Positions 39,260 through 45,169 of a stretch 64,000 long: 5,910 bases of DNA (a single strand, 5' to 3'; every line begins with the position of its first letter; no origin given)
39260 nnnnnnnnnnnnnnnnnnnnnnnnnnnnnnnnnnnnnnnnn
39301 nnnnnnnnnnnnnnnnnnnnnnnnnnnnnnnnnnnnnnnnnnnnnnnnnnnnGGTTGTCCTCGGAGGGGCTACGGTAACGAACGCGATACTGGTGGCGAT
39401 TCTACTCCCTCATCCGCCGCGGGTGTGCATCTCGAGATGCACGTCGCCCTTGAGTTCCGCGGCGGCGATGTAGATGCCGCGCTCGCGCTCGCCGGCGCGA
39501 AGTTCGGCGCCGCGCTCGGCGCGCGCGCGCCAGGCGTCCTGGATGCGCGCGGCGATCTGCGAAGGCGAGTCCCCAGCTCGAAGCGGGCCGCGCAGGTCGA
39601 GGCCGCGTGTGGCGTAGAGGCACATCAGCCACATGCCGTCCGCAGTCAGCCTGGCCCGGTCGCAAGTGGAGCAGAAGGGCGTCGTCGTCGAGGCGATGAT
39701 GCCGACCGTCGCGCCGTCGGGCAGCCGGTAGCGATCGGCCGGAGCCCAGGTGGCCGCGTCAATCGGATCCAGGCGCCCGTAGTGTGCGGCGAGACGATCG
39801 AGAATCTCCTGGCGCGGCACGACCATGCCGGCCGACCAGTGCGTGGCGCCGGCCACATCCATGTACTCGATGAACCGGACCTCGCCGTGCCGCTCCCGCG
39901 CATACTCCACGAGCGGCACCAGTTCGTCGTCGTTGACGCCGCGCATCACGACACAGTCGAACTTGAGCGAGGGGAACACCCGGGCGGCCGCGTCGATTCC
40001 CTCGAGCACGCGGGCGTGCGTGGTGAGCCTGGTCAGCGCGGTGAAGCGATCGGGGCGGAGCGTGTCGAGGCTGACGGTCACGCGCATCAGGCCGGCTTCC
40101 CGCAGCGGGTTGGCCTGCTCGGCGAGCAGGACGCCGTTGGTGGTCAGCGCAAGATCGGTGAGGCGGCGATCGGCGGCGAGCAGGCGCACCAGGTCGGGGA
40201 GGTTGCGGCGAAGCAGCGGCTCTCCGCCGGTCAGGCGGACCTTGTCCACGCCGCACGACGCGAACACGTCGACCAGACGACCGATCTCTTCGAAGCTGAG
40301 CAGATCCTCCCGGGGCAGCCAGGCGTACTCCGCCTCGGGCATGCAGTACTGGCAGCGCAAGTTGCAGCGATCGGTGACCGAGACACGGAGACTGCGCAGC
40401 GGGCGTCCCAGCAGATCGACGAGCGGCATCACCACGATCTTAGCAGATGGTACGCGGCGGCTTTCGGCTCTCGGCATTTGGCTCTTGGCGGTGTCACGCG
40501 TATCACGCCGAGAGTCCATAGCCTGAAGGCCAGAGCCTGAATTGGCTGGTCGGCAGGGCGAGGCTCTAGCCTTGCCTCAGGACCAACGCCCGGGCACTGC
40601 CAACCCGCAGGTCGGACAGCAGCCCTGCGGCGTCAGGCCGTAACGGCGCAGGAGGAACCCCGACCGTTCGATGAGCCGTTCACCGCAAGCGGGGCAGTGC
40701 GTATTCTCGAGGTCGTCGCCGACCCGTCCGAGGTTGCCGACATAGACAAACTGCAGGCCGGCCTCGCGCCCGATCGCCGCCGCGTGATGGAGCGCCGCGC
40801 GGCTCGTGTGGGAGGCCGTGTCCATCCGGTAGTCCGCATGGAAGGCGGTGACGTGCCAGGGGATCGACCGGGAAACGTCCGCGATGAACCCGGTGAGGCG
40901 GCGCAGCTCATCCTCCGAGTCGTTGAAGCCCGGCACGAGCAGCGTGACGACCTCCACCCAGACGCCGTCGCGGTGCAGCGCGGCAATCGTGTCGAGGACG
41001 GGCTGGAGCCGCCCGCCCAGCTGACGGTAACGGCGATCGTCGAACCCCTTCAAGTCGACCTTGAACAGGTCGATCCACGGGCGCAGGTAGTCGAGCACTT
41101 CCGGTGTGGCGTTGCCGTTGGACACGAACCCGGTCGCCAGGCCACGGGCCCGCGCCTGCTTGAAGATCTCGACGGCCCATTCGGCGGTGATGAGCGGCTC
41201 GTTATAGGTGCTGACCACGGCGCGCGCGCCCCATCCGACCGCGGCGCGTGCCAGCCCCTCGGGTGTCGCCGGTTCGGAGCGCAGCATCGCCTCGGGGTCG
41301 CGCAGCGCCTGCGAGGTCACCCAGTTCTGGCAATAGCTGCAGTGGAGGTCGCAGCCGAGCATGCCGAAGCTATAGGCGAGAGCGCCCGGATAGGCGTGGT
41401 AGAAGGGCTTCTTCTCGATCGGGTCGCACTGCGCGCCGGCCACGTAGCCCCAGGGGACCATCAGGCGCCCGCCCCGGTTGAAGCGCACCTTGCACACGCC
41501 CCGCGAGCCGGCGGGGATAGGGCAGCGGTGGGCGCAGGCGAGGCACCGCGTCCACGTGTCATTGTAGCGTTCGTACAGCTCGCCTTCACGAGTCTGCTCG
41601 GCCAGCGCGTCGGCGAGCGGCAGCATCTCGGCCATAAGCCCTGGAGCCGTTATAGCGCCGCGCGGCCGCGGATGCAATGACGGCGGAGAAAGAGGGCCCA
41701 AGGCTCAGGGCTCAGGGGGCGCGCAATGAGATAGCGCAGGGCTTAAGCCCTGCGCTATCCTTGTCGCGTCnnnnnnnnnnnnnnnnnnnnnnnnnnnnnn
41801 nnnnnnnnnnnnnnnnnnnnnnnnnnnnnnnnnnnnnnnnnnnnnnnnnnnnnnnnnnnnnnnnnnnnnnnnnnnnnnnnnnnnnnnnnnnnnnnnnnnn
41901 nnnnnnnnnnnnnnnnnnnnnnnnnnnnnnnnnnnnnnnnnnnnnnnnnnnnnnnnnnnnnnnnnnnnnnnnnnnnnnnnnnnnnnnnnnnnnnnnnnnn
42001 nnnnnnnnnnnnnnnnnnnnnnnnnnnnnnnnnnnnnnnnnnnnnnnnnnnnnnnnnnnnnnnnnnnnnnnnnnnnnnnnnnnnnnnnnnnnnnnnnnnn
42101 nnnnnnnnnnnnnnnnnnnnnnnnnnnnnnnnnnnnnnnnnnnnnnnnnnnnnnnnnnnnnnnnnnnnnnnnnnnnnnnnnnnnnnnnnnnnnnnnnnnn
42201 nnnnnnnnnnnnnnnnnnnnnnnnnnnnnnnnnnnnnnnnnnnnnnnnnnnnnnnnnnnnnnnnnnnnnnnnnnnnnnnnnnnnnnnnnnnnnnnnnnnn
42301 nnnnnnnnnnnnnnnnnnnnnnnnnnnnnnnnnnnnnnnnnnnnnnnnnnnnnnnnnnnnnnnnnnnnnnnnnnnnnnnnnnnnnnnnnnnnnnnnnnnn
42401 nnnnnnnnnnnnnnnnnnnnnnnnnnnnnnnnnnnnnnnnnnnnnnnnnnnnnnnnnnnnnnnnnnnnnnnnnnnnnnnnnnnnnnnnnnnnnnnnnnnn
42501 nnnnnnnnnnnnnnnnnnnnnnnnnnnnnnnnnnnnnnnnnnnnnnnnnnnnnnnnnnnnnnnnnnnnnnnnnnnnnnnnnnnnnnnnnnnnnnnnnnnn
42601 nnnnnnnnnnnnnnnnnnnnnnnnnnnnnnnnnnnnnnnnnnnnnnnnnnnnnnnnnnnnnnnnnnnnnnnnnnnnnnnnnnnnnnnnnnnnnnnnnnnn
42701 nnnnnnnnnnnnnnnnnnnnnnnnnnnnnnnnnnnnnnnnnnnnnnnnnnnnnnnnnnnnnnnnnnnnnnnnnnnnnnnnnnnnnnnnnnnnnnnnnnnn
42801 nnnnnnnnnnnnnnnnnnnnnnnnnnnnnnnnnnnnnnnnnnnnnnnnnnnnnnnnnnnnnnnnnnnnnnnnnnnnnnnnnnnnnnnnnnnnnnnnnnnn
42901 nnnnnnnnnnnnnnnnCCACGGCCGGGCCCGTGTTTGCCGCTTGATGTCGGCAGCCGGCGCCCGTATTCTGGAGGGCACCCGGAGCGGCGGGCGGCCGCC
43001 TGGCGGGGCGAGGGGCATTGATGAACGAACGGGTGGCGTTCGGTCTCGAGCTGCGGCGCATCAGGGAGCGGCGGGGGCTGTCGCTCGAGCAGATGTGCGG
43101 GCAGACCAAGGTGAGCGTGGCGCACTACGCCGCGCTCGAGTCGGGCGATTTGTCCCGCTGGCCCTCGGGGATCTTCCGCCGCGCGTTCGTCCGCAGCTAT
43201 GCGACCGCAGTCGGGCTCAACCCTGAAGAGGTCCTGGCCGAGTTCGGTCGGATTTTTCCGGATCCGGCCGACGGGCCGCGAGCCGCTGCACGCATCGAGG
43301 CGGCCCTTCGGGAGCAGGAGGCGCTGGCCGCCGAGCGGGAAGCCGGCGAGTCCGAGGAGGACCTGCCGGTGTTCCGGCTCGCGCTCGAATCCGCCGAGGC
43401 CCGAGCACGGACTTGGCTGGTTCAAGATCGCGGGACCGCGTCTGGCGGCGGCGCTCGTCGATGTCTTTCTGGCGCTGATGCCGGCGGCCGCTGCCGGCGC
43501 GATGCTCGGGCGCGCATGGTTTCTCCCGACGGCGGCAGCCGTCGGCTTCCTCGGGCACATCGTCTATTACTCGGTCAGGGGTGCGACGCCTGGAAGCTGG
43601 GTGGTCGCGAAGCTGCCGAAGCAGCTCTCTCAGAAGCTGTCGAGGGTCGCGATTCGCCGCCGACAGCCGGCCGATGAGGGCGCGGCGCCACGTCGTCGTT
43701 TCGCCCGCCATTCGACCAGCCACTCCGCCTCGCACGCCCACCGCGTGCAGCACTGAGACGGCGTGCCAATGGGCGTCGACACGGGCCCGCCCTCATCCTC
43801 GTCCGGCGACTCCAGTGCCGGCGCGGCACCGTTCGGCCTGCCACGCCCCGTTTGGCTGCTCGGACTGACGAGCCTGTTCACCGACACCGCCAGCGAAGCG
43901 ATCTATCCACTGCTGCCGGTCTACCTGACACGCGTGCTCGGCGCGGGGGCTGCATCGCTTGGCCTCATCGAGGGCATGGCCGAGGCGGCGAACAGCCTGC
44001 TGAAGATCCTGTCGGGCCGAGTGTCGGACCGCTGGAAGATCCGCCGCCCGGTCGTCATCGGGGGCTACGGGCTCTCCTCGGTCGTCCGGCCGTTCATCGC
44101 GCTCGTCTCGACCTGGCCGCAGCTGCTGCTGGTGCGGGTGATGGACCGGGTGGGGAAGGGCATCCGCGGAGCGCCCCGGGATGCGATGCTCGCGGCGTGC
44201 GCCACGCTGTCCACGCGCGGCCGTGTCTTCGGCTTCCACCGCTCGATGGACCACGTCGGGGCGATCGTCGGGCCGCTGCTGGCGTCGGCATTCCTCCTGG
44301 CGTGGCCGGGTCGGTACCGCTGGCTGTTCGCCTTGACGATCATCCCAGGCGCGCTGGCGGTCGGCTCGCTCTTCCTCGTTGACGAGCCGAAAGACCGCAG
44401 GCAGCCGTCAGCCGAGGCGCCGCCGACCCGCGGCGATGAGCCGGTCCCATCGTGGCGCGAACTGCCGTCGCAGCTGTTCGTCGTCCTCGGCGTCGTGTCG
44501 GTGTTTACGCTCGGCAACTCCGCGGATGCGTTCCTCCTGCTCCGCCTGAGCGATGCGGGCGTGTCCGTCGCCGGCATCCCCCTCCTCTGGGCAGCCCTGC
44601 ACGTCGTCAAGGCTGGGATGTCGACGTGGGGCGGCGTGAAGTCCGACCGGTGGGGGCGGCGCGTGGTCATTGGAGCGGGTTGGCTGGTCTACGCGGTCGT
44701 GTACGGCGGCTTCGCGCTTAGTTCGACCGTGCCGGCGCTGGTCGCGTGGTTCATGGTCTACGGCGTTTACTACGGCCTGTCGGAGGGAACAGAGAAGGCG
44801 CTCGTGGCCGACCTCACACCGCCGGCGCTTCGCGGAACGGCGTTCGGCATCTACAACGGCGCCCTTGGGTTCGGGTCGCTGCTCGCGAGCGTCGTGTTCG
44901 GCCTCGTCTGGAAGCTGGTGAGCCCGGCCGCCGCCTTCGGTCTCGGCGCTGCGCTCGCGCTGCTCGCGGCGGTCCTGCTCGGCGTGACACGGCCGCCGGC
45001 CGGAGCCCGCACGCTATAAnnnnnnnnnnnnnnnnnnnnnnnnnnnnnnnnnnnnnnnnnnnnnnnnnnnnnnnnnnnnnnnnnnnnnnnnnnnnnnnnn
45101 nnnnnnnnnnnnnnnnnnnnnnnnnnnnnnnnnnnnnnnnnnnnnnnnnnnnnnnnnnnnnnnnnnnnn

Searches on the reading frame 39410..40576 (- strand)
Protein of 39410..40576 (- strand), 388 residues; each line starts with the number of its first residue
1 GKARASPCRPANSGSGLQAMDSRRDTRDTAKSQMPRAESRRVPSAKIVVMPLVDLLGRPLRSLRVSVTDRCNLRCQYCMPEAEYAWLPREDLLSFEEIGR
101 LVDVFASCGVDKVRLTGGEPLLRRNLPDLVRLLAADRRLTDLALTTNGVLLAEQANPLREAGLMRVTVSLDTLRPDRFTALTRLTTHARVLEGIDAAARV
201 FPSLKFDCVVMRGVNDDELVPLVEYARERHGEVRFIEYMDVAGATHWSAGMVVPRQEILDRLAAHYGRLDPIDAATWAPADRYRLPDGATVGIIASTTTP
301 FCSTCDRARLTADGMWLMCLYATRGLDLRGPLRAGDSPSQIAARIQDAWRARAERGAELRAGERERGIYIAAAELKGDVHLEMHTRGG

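Call 59: search_protein_families(library=ncbifam, proteins=[window:39410-40576:-], max_evalue=0.00001)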
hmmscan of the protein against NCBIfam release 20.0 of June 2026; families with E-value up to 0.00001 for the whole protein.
window:39410-40576:- (388 aa): 50 families (the best 25 are shown)
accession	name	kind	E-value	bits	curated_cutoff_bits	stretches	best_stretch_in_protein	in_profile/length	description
TIGR02666.1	moaA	equivalog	3.1e-104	348.6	284.05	1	52-360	1-318/336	GTP 3',8-cyclase MoaA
TIGR02668.1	moaA_archaeal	equivalog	5.8e-65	219.2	325.25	1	52-352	1-298/303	GTP 3',8-cyclase MoaA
NF001199.0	PRK00164.2-1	equivalog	1.5e-59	201.7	231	1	52-352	3-301/308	GTP 3',8-cyclase MoaA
NF045646.2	rSAM_Se_TrsS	equivalog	1.8e-19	69.6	490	1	65-238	90-263/441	radical SAM (seleno)protein TrsS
NF045702.1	rSAM_GDGT_ether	equivalog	4.5e-19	68.4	450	1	65-242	90-269/486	tetraether lipid synthase Tes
TIGR04347.1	pseudo_SAM_Halo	equivalog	4.5e-18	65.7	525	1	66-200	43-174/390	TIGR04347 family pseudo-SAM/SPASM protein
TIGR04311.1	rSAM_Geo_metal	subfamily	3.2e-16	59.4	400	1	62-230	4-178/423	radical SAM/SPASM family putative metalloenzyme maturase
TIGR04055.1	rSAM_NirJ2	equivalog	4.9e-16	59.2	500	1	67-230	6-165/326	putative heme d1 biosynthesis radical SAM protein NirJ2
TIGR04317.1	W_rSAM_matur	equivalog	6.7e-16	58.3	380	1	60-212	3-158/349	tungsten cofactor oxidoreductase radical SAM maturase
TIGR04545.1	rSAM_ahbD_hemeb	equivalog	3.1e-15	56.4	500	1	66-226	5-162/339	heme b synthase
TIGR04546.1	rSAM_ahbC_deAc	equivalog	5.2e-15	55.1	650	1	66-197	44-172/390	12,18-didecarboxysiroheme deacetylase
NF050035.1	rSAM_WgK_link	exception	2.1e-14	53.3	650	1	64-197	12-143/367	radical SAM/SPASM peptide maturase WgkB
NF045574.1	sacti_mat_StsB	exception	2.9e-14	52.8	625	1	58-172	93-203/466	StsB family radical SAM/SPASM domain sactipeptide maturase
TIGR02109.1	PQQ_syn_pqqE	equivalog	8.1e-14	51.3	381.35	1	59-226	6-169/358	pyrroloquinoline quinone biosynthesis protein PqqE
NF038283.1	viperin_w_prok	equivalog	1e-13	51.1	180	1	67-219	8-171/281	viperin family antiviral radical SAM protein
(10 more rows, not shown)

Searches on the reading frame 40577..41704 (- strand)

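Call 59: search_protein_families(library=ncbifam, proteins=[window:40577-41704:-], max_evalue=0.00001)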
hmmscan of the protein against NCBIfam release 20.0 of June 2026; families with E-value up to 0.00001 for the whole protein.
window:40577-41704:- (375 aa): 14 families
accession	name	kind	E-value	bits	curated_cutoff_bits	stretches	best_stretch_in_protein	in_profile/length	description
TIGR04337.1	AmmeMemoSam_rS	hypoth_equivalog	2.8e-86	289.5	220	1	44-374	4-333/349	AmmeMemoRadiSam system radical SAM enzyme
TIGR04041.1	activase_YjjW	hypoth_equivalog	2.6e-16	59.9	250.2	1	169-293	118-243/276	YjjW family glycine radical enzyme activase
TIGR02493.1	PFLA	equivalog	3.3e-16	59.4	231.75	1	115-279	22-188/235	pyruvate formate-lyase-activating protein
TIGR02494.1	PFLE_PFLC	subfamily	1.7e-15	57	174.35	1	169-289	133-255/293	glycyl-radical enzyme activating protein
NF048010.1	SfplDhtActHpsHDes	equivalog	2.7e-14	52.7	430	1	168-289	140-264/298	(2S)-3-sulfopropanediol dehydratase activating enzyme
TIGR04395.1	cutC_activ_rSAM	equivalog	1.9e-13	50.4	360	1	168-277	138-248/309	choline TMA-lyase-activating enzyme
TIGR04003.1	rSAM_BssD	equivalog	4.7e-12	45.7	496.45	1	167-281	135-251/314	[benzylsuccinate synthase]-activating enzyme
NF033719.1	ind_deCO2_activ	equivalog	5.2e-11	42.4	425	1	167-278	137-249/302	indoleacetate decarboxylase activase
NF008356.0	PRK11145.1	equivalog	2.2e-09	37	375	1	114-279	26-193/246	pyruvate formate lyase 1-activating protein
NF043069.1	T4HPD_activ_SAM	equivalog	3.1e-09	36.6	425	1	168-290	132-260/299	trans-4-hydroxy-L-proline dehydratase activase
TIGR02495.1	NrdG2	equivalog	2e-08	33.8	131.15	1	105-276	13-182/193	anaerobic ribonucleoside-triphosphate reductase activating protein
NF048008.1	SfplDhtActHpfHKleb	equivalog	9.3e-08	31.7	500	0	167-276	134-244/308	(2S)-3-sulfopropanediol dehydratase activating enzyme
NF033717.2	HPDL_rSAM_activ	equivalog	3.6e-07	29.8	420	0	157-277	127-251/311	4-hydroxyphenylacetate decarboxylase activase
TIGR02666.1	moaA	equivalog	7.2e-07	28.5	284.05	1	118-274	20-180/336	GTP 3',8-cyclase MoaA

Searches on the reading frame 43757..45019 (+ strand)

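Call 22: search_protein_families(library=pfam, proteins=[window:43757-45019:+], max_evalue=0.001)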
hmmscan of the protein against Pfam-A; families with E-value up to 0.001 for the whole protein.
window:43757-45019:+ (420 aa): 2 families
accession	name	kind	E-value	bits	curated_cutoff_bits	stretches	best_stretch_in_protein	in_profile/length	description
PF07690.21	MFS_1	-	5.8e-43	147.6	33.4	2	36-273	2-240/347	Major Facilitator Superfamily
PF00083.30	Sugar_tr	-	6.6e-07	29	22.3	1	279-408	53-184/452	Sugar (and other) transporter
